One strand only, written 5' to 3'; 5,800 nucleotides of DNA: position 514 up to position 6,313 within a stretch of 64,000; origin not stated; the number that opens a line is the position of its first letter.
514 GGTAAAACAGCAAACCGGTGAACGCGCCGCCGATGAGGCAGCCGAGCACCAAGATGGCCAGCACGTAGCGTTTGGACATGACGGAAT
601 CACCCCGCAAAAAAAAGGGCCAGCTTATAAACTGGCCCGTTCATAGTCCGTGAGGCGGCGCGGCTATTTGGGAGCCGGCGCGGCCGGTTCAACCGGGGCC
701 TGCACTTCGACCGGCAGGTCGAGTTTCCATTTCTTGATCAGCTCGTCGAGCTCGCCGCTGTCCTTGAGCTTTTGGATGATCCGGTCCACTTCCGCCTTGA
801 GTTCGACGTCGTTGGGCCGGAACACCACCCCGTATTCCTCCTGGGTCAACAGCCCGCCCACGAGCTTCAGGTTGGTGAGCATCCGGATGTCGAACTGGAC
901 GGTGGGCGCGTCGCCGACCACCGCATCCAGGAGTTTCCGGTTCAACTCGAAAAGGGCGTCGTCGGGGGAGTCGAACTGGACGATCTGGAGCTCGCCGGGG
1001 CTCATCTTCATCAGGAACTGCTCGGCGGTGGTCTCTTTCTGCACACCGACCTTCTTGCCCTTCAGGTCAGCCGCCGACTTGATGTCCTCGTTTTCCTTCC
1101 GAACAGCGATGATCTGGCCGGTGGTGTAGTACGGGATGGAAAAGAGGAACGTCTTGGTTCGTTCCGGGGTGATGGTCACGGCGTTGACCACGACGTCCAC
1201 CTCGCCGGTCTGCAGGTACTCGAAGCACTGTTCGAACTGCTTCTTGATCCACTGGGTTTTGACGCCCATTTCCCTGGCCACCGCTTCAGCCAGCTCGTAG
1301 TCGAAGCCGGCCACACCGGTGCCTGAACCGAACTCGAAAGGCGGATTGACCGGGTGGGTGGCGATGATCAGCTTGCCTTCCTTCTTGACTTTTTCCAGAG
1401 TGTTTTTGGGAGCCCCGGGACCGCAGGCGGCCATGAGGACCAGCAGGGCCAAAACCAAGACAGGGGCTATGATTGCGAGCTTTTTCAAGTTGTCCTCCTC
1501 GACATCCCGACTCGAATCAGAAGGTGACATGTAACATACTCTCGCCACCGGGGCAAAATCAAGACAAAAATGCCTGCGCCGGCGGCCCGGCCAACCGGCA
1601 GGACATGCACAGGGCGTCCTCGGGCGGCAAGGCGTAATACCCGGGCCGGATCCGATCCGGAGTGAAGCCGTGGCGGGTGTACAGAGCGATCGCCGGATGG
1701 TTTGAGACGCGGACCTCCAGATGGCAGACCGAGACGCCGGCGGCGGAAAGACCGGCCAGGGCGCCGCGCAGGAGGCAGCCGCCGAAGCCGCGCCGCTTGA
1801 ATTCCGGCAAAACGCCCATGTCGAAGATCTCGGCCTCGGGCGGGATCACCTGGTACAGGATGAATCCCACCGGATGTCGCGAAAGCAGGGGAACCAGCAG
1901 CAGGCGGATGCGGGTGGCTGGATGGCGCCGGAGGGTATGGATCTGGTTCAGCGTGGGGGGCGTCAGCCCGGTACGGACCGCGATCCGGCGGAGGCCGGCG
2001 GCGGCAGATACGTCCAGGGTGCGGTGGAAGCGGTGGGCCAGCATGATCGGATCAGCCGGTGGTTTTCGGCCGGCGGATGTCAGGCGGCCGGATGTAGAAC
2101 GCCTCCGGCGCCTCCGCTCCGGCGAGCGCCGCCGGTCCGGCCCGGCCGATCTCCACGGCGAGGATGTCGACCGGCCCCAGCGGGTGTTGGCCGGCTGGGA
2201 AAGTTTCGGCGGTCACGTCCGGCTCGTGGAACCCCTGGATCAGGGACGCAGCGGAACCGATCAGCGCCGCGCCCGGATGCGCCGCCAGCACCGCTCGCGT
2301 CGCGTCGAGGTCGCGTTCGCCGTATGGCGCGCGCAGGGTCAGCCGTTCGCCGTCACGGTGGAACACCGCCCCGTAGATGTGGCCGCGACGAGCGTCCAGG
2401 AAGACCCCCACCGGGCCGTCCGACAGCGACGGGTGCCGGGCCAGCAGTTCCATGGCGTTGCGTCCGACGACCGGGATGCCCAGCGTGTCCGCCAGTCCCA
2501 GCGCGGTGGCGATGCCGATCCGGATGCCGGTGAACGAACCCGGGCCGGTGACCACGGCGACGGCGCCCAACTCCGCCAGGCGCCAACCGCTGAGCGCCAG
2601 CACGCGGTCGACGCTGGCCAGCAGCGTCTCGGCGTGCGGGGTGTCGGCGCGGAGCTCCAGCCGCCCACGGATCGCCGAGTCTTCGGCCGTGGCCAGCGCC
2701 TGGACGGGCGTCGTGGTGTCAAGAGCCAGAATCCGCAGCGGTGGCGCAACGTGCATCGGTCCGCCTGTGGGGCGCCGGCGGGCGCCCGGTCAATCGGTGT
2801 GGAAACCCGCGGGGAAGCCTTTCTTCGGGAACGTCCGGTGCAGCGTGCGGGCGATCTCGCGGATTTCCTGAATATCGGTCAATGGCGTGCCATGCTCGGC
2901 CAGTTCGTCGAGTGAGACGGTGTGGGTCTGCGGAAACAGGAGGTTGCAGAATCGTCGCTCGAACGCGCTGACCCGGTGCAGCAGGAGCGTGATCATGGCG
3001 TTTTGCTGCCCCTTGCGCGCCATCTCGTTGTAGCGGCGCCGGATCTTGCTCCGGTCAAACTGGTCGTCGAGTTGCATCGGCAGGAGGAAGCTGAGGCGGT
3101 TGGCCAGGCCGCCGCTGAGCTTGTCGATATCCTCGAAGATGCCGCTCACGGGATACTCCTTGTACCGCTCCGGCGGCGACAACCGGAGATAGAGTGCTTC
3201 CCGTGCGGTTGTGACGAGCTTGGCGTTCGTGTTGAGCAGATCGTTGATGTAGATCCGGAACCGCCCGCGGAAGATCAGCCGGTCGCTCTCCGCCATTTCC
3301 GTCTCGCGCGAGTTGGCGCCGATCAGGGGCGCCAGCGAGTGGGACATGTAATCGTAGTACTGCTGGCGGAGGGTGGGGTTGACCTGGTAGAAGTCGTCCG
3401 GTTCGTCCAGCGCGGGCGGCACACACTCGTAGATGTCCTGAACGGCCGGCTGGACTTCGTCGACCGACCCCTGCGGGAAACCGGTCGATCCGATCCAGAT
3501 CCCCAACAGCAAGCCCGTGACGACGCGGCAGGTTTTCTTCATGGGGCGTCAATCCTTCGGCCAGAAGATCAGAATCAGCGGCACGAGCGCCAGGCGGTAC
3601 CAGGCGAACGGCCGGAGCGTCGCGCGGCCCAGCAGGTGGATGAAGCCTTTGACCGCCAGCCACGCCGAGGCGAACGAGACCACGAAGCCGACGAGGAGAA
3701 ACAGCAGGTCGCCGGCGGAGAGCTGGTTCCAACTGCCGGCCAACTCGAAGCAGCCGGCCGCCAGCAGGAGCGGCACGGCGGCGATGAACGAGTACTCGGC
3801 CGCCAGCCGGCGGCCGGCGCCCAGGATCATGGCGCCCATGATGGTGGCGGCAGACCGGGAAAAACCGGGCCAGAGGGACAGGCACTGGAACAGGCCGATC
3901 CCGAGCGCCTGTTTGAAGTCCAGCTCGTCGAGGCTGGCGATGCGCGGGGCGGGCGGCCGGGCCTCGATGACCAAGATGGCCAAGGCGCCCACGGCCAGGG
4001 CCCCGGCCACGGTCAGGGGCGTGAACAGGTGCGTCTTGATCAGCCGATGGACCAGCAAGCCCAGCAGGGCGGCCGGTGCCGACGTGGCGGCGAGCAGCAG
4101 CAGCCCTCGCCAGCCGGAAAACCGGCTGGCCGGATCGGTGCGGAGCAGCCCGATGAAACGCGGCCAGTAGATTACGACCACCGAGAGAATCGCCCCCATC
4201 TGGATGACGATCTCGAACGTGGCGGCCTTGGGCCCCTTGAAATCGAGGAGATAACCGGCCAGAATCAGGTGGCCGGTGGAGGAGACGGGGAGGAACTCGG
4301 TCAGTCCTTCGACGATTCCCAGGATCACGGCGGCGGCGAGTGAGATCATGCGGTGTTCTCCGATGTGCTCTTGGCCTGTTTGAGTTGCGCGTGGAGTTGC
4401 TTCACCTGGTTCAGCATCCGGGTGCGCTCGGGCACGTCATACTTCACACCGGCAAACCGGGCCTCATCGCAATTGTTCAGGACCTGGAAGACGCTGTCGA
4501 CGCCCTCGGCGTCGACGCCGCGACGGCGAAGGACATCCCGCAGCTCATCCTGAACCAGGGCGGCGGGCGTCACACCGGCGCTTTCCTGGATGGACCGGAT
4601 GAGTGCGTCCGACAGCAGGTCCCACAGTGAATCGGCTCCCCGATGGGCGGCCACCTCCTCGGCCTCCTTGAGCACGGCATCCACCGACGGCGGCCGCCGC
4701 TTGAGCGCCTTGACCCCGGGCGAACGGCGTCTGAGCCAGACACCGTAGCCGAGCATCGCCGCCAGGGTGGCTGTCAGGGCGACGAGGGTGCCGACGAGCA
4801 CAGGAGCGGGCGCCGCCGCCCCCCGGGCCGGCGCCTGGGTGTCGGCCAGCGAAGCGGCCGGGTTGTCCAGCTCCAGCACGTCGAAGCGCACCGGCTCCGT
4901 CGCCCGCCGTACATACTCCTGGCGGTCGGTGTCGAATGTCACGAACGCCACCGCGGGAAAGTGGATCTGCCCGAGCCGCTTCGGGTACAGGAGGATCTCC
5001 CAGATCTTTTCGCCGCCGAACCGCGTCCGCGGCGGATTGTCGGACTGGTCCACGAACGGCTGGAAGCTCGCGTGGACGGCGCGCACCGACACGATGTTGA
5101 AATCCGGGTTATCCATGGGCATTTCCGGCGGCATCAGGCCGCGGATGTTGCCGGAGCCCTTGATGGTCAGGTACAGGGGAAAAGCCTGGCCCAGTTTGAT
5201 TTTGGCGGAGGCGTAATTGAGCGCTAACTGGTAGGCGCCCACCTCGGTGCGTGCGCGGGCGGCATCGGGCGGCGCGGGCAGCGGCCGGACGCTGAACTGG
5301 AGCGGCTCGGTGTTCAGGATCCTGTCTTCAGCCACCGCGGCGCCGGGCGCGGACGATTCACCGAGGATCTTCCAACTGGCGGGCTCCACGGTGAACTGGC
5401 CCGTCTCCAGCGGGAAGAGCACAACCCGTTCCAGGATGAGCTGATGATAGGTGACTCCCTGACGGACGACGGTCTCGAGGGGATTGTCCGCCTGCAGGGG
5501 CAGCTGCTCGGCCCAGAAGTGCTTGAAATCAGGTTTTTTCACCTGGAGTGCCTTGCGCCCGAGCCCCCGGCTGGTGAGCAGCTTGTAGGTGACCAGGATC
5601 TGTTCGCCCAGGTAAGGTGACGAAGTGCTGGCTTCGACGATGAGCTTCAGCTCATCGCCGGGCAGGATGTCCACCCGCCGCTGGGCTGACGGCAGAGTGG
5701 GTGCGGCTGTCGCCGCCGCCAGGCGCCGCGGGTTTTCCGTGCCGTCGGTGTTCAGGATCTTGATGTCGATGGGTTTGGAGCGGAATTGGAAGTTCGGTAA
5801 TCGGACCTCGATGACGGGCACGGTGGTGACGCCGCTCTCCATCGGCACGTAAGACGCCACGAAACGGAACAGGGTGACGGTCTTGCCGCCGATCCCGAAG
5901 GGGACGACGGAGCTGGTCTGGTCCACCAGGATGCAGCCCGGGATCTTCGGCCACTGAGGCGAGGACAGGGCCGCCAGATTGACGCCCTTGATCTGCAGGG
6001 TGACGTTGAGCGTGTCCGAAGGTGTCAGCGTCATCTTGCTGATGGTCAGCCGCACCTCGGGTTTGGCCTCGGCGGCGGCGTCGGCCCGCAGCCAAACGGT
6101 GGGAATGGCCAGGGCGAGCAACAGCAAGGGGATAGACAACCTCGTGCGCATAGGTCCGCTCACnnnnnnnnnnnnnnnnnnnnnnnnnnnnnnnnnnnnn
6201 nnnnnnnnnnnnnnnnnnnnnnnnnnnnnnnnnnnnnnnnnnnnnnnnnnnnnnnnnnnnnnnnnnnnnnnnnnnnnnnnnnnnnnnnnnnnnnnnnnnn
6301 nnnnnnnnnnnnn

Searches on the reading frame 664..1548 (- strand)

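Call 69: search_protein_families(library=pfam, proteins=[window:664-1548:-], max_evalue=0.00001)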
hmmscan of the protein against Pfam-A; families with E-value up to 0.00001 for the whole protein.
window:664-1548:- (294 aa): 2 families
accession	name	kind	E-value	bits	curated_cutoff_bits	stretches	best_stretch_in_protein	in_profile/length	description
PF00497.25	SBP_bac_3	-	5.1e-37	127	26.4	1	60-274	1-129/132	Bacterial extracellular solute-binding proteins, family 3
PF10613.14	Lig_chan-Glu_bd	-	2.3e-06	28.1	30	1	80-152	43-114/115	Ligated ion channel L-glutamate- and glycine-binding site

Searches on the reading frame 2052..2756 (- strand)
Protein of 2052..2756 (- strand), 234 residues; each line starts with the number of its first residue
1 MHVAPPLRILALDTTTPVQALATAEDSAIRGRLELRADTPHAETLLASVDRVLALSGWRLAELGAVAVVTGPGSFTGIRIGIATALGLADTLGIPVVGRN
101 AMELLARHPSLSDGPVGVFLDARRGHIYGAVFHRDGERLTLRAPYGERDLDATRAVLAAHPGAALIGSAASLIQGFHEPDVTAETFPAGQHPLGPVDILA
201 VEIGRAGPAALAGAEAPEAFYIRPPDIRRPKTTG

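Call 69: search_protein_families(library=pfam, proteins=[window:2052-2756:-], max_evalue=0.00001)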
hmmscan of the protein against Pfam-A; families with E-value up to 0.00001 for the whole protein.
window:2052-2756:- (234 aa): 1 family
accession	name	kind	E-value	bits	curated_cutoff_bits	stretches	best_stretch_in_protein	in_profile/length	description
PF00814.31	TsaD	-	2.9e-22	80.1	24.8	1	37-157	25-148/264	tRNA N6-adenosine threonylcarbamoyltransferase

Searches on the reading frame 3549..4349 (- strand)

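Call 69: search_protein_families(library=pfam, proteins=[window:3549-4349:-], max_evalue=0.00001)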
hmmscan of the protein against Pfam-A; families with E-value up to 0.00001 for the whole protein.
window:3549-4349:- (266 aa): 1 family
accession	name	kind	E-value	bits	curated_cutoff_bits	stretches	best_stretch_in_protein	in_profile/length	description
PF02673.24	BacA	-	8.9e-73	245.6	33.4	1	7-255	1-254/257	Bacitracin resistance protein BacA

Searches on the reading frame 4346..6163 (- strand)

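Call 69: search_protein_families(library=pfam, proteins=[window:4346-6163:-], max_evalue=0.00001)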
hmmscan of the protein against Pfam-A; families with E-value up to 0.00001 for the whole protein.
window:4346-6163:- (605 aa): 1 family
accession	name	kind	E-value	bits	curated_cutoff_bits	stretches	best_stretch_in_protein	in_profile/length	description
PF13584.12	BatD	-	2e-14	54.4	24.1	0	319-429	5-92/92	BatD DUF11 like domain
